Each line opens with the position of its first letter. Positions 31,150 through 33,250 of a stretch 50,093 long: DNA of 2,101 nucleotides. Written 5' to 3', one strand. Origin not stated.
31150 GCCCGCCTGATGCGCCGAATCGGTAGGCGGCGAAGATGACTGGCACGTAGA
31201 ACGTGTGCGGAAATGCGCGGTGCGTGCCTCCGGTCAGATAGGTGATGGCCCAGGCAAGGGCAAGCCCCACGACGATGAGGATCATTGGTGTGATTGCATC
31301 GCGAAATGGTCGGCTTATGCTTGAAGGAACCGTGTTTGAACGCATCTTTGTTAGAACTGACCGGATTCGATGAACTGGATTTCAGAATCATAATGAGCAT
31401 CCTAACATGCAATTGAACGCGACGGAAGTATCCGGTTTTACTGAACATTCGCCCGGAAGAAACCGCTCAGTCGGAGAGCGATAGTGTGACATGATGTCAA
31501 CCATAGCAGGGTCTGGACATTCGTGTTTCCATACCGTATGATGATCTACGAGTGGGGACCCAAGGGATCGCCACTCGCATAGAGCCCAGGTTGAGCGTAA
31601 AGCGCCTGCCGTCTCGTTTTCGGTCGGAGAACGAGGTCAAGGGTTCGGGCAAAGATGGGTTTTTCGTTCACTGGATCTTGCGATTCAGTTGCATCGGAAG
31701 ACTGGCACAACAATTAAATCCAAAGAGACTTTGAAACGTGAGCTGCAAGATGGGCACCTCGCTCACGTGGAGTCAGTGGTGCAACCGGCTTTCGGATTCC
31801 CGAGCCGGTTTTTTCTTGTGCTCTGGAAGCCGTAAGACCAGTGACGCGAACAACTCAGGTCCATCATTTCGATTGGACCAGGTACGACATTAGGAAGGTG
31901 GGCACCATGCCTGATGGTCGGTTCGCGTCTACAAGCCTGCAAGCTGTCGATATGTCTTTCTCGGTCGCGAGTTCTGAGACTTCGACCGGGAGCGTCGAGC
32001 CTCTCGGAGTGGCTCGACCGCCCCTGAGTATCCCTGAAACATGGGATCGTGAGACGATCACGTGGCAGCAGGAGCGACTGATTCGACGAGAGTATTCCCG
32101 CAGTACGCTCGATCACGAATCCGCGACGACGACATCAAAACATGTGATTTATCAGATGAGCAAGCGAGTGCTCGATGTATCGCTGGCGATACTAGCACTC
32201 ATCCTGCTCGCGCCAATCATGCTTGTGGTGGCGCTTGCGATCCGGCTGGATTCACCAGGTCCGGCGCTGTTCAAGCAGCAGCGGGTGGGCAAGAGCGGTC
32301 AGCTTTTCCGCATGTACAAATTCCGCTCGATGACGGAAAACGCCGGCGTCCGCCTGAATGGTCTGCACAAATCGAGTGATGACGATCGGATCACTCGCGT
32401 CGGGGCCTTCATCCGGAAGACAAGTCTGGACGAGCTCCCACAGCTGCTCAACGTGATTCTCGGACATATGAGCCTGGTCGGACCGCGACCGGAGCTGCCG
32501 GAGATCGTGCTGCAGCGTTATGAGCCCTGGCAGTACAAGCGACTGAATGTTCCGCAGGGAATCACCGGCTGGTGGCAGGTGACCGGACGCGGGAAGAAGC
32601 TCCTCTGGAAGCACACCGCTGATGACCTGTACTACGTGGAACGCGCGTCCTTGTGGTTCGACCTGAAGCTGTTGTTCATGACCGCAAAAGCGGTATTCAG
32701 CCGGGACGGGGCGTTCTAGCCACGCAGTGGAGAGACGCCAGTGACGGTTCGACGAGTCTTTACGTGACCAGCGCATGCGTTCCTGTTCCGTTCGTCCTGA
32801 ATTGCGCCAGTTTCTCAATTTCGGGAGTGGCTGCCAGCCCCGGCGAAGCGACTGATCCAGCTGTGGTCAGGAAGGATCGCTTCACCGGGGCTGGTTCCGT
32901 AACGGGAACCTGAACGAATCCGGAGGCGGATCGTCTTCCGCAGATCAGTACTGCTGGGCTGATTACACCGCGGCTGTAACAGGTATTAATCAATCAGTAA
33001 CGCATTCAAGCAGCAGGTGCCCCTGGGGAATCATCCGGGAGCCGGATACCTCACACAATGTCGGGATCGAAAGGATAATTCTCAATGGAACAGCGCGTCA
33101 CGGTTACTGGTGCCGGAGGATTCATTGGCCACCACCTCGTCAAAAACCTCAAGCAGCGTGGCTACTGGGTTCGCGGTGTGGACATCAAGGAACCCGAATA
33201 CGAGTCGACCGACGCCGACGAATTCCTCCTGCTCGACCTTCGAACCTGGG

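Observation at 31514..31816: Promoter, ~265-nt structured RNA and intrinsic terminator directly upstream of the polysaccharide locus and divergent from an HD-GYP gene: candidate riboswitch or attenuator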

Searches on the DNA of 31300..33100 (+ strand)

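Call 4: search_rna_families(source=window, start=31300, end=31950, threshold=evalue, max_evalue=10, show_alignments=4)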
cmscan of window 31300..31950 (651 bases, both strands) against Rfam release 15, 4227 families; matches with E-value up to 10: 2.
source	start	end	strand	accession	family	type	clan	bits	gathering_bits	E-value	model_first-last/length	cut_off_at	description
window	31715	31799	+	RF01786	c-di-GMP-II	Cis-reg; riboswitch;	CL00127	74.4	53.5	6.8e-17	1-84/84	no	Cyclic di-GMP-II riboswitch aptamer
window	31696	31748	-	RF01890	lincRNA-p21_2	Gene; lncRNA;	-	18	70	0.81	1-52/52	no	LincRNA-p21 conserved region 2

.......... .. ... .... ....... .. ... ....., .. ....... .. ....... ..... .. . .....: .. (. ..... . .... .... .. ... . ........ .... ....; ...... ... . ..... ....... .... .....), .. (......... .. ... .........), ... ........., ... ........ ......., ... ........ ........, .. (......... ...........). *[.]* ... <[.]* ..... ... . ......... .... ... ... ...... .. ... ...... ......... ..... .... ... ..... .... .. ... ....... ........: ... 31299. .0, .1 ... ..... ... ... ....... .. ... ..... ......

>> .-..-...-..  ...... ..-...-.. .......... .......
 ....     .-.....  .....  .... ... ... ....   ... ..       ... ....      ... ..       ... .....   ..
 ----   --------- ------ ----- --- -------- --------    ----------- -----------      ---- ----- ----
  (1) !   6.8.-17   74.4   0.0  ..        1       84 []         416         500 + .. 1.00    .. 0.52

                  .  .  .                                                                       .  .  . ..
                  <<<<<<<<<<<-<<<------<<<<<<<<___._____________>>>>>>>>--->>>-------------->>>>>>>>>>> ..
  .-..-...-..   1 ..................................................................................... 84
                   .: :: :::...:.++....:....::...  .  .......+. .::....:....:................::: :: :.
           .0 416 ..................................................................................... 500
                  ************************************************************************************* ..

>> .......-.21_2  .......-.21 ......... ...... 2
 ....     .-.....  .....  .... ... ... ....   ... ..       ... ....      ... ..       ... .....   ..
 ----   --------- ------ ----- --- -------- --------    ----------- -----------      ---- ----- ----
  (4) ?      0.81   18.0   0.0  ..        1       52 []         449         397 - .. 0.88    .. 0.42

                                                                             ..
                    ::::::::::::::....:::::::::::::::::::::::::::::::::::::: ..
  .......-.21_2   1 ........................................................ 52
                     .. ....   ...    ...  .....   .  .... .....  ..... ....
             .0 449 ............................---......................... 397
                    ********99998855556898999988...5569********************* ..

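Call 25: search_rna_families(sources=[L167, L168, L169, L171, L172, L173, L174, L175, L176, L177], threshold=gathering, show_alignments=0)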
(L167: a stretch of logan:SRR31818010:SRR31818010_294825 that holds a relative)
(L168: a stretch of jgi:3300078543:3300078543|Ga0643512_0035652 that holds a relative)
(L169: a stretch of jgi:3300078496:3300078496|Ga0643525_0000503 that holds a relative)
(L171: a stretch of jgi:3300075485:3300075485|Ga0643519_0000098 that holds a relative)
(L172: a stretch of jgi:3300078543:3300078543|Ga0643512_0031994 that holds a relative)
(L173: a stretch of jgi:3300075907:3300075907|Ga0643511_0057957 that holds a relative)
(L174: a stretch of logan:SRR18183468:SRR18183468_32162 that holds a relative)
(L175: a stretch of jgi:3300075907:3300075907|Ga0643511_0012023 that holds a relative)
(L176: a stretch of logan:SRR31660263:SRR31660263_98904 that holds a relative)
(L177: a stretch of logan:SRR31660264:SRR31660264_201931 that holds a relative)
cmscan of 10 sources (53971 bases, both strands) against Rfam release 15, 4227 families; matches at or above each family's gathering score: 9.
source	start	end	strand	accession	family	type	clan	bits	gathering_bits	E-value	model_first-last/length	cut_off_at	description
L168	2814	2898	+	RF01786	c-di-GMP-II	Cis-reg; riboswitch;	CL00127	66.8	53.5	7.8e-13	1-84/84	no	Cyclic di-GMP-II riboswitch aptamer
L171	2804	2888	+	RF01786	c-di-GMP-II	Cis-reg; riboswitch;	CL00127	66.6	53.5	8.7e-13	1-84/84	no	Cyclic di-GMP-II riboswitch aptamer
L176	2803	2887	+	RF01786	c-di-GMP-II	Cis-reg; riboswitch;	CL00127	65.5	53.5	1.8e-12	1-84/84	no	Cyclic di-GMP-II riboswitch aptamer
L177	1830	1914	+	RF01786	c-di-GMP-II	Cis-reg; riboswitch;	CL00127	65.5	53.5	1.8e-12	1-84/84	no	Cyclic di-GMP-II riboswitch aptamer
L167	166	250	+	RF01786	c-di-GMP-II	Cis-reg; riboswitch;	CL00127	65.4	53.5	1.9e-12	1-84/84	no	Cyclic di-GMP-II riboswitch aptamer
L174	1033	1116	+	RF01786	c-di-GMP-II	Cis-reg; riboswitch;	CL00127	64.2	53.5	4.2e-12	1-84/84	no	Cyclic di-GMP-II riboswitch aptamer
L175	2795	2879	+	RF01786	c-di-GMP-II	Cis-reg; riboswitch;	CL00127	63.7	53.5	5.9e-12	1-84/84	no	Cyclic di-GMP-II riboswitch aptamer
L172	1942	2027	+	RF01786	c-di-GMP-II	Cis-reg; riboswitch;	CL00127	62.4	53.5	1.3e-11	1-84/84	no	Cyclic di-GMP-II riboswitch aptamer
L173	2811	2896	+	RF01786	c-di-GMP-II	Cis-reg; riboswitch;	CL00127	62.4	53.5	1.3e-11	1-84/84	no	Cyclic di-GMP-II riboswitch aptamer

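Call 60: search_rna_families(source=window, start=32700, end=33100, threshold=evalue, max_evalue=10, show_alignments=3)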
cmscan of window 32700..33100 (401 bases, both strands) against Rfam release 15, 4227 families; matches with E-value up to 10: 4.
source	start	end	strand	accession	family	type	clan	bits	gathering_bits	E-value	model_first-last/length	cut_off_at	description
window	32836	32892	+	RF04247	bZIP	Gene; sRNA;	-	25.9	41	0.01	1-72/72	no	bZIP non canonical Hac1/Xbp1 intron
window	32832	32896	-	RF03900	mir-9242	Gene; miRNA;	-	25.6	62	0.026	1-66/66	no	mir-9242 microRNA precursor family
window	32833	32895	-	RF03230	mir-967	Gene; miRNA;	-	17.8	70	1.1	1-90/90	no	mir-967 microRNA precursor family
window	32824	32902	+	RF00945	mir-1226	Gene; miRNA;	-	17.1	95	1.7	1-75/75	no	mir-1226 microRNA precursor family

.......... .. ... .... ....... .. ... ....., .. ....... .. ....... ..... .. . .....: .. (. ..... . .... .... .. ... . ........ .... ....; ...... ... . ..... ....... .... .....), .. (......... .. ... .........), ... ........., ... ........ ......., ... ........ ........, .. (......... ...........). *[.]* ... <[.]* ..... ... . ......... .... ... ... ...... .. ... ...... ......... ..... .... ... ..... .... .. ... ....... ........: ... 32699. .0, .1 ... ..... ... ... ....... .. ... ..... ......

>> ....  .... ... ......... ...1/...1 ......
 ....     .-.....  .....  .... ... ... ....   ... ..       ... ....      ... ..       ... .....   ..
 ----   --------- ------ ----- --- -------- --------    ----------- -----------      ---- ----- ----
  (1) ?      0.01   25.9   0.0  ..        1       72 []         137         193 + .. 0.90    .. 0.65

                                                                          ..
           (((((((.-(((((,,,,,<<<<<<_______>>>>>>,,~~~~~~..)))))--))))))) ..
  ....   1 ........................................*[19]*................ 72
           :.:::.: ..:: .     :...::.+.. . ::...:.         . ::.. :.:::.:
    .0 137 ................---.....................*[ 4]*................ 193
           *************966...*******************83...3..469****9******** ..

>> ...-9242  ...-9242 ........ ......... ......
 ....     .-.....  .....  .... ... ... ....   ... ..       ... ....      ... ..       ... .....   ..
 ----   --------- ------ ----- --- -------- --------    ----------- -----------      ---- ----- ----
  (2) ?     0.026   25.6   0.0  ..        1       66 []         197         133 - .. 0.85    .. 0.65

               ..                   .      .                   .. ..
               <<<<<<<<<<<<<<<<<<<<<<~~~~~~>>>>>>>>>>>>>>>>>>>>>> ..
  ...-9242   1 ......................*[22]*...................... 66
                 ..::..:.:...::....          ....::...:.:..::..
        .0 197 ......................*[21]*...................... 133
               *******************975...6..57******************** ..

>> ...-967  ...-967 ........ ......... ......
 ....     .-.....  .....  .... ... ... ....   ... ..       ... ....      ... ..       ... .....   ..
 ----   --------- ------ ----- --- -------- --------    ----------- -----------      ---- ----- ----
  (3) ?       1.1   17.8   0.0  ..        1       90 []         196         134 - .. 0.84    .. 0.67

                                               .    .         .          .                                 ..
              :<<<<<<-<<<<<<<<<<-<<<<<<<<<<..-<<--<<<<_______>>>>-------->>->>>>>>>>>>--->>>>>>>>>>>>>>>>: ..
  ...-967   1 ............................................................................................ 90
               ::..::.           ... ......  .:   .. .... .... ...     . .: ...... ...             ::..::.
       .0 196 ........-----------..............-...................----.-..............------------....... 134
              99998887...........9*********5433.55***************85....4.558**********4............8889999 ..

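Call 69: build_rna_model(alignment_id=A4, structure=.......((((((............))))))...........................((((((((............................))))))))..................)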
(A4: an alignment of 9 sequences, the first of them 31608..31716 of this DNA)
Model R1 built from alignment A4 (9 sequences, 120 columns); structure: as given.
model positions 111; base pairs 14; branch points 1; effective number of sequences 6.42; information 0.59 bits per position. Calibrated on 0.2 Mb of random sequence (short: E-values are rough).
structure used (alignment columns):
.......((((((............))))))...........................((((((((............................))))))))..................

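Call 70: search_with_rna_model(model_id=R1, sources=[window, L001, L002, L003, L004, L005, L006, L007, L008, L009, L010, L011, L012, L013, L014, L015, L016, L017, L018, L019, L020, L021, L022, L023, L024, L025, L026, L027, L028, L029, L030, L031, L032, L033, L034, L035, L036, L037, L038, L039, L040, L041, L042, L043, L044, L045, L046, L047, L048, L049, L050, L051, L052, L053, L054, L055, L056, L057, L058, L059, L060, L061, L062, L063, L064, L065, L066, L067, L068, L069, L070, L071, L072, L073, L074, L075, L076, L077, L078, L079, L080, L167, L168, L169, L170, L171, L172, L173, L174, L175, L176, L177, L178, L179], max_evalue=1)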
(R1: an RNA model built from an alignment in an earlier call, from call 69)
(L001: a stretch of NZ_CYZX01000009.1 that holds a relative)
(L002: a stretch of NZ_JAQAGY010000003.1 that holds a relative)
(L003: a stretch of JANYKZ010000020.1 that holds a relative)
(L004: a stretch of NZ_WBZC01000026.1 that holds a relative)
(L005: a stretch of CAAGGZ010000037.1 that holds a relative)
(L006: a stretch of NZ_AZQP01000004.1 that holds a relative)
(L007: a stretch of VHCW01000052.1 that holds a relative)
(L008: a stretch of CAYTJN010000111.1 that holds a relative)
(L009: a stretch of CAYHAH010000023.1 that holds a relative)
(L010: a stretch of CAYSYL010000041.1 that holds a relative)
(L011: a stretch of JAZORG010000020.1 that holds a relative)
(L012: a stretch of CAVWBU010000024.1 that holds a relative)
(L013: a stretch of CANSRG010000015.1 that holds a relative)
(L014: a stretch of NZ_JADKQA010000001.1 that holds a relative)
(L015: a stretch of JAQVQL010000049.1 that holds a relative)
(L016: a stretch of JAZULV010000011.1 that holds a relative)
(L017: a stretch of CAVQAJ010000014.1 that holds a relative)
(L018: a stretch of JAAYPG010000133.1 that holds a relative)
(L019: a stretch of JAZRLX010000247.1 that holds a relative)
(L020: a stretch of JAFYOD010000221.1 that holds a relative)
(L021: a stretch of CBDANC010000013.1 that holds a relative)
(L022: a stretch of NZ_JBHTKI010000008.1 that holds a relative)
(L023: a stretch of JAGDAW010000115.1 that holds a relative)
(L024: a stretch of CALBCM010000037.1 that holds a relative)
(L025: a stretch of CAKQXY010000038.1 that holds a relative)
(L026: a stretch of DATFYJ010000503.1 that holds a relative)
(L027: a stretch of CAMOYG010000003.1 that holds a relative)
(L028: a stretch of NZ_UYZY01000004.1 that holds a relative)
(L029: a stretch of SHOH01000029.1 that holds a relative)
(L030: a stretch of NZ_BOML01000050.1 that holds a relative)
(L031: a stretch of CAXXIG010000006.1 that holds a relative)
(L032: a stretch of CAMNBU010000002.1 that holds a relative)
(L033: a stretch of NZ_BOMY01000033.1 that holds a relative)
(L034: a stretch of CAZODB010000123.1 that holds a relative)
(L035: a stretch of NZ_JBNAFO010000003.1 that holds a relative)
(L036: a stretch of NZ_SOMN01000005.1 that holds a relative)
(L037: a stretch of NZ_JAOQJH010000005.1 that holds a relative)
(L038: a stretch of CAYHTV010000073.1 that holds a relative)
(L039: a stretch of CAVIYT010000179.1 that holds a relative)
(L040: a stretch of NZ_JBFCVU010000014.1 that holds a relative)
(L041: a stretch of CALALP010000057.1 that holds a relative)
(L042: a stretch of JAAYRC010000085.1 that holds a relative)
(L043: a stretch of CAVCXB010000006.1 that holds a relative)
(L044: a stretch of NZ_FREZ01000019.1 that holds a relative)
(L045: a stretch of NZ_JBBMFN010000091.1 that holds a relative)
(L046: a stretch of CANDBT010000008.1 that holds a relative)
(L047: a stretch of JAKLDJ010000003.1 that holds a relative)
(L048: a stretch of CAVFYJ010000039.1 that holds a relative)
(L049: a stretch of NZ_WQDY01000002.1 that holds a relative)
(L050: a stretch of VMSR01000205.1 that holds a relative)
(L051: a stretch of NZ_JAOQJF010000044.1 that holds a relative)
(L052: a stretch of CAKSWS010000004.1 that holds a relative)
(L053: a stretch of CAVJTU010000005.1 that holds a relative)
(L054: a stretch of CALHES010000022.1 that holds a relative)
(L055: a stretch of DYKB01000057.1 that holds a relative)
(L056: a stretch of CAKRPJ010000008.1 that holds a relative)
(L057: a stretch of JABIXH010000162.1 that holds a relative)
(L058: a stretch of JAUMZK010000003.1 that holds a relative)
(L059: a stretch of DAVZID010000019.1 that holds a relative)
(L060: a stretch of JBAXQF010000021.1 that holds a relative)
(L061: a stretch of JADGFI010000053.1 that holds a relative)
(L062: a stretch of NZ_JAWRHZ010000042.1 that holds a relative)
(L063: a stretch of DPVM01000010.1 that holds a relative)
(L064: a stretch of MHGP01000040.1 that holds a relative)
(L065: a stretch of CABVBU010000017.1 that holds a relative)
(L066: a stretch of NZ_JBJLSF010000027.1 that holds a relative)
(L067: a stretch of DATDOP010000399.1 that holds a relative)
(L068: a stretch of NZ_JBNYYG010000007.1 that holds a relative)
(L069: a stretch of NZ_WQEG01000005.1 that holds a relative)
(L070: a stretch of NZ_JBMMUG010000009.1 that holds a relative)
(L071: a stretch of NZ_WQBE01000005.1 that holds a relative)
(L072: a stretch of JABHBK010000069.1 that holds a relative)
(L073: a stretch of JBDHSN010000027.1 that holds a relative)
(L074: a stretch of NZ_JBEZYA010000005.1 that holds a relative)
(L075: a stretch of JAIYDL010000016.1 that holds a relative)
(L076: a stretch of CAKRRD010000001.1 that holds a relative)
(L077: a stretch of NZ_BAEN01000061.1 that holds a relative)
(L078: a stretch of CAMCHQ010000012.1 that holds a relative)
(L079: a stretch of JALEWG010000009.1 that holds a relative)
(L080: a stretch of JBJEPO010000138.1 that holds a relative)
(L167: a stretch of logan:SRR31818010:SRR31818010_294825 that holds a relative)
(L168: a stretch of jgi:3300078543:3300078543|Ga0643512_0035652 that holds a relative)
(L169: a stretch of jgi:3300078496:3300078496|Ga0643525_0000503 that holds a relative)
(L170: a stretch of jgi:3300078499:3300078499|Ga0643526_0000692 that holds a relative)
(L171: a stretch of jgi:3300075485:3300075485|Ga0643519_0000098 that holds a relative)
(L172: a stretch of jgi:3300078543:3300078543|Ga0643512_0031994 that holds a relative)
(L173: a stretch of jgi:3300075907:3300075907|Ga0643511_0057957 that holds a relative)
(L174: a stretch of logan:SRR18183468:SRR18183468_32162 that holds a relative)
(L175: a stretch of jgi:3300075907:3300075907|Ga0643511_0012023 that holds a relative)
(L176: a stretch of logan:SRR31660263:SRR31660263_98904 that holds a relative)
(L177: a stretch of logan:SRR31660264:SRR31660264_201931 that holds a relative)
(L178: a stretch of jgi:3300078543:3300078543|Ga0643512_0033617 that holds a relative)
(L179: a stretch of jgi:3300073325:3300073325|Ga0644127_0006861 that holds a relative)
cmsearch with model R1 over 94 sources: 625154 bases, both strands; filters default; matches with E-value up to 1: 11.
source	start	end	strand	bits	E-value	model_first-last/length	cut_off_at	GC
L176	2692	2802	+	99.9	3.8e-21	1-111/111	no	0.51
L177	1719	1829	+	99.9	3.8e-21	1-111/111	no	0.51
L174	923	1032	+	91.1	4.6e-19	1-111/111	no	0.49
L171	2698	2804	+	88.2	2.2e-18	1-111/111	no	0.55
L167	59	167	+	81.9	6.9e-17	1-111/111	no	0.56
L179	2700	2804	+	81.2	1e-16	1-111/111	no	0.55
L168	2711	2815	+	78.8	3.9e-16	1-111/111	no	0.55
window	31607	31720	+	69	7.9e-14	1-111/111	no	0.49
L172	1837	1945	+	64.4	1e-12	1-111/111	no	0.51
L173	2706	2814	+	64.4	1e-12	1-111/111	no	0.51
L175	2693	2795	+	41.8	2.3e-07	1-111/111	no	0.63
